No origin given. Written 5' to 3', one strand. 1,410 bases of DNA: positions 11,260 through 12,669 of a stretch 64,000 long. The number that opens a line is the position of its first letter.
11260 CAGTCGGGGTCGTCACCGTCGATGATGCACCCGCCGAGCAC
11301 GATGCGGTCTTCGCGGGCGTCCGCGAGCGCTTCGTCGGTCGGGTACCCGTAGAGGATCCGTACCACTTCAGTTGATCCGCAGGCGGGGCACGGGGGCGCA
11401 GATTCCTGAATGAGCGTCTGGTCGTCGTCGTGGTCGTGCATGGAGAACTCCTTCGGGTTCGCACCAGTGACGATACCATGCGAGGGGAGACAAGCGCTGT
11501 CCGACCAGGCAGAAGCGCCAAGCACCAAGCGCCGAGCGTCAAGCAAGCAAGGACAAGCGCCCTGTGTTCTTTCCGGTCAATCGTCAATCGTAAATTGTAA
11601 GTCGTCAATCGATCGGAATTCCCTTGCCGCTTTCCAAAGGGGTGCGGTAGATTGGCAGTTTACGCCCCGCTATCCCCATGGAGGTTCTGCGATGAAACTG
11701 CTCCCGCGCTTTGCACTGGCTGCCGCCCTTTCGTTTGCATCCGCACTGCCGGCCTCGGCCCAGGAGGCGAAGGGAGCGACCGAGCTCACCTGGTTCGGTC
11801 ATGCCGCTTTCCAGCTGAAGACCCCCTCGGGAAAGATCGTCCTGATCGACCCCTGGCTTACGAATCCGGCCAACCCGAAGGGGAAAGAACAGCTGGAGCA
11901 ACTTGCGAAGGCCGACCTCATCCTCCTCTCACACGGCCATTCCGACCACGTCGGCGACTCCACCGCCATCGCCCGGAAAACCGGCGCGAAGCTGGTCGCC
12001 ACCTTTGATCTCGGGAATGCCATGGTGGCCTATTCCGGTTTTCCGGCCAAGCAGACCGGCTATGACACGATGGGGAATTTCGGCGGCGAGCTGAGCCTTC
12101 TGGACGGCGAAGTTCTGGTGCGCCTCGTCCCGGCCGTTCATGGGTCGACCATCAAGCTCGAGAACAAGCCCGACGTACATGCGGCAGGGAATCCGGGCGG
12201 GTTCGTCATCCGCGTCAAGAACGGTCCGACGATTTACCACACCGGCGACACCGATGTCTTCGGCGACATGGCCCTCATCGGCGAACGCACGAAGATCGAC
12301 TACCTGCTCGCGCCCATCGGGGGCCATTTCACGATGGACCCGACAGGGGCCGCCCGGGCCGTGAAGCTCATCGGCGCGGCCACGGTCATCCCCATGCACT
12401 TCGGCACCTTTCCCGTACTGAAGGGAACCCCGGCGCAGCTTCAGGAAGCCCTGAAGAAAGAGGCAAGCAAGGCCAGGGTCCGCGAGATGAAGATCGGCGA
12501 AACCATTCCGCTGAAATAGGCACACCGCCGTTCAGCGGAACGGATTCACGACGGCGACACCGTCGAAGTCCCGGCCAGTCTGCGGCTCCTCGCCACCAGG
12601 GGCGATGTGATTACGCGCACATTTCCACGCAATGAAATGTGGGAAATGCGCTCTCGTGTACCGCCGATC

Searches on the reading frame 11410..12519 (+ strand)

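Call 21: search_protein_families(library=ncbifam, max_evalue=0.00001, proteins=[window:11410-12519:+])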
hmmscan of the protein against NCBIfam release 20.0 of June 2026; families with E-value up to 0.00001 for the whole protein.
window:11410-12519:+ (369 aa): 2 families
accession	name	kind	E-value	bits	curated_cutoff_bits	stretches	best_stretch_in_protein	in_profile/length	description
NF001911.0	PRK00685.1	equivalog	4.9e-67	225.8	144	1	125-366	2-226/228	metal-dependent hydrolase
NF033105.1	bla_subclass_B3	equivalog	6.2e-06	25.7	240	1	168-199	62-93/257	subclass B3 metallo-beta-lactamase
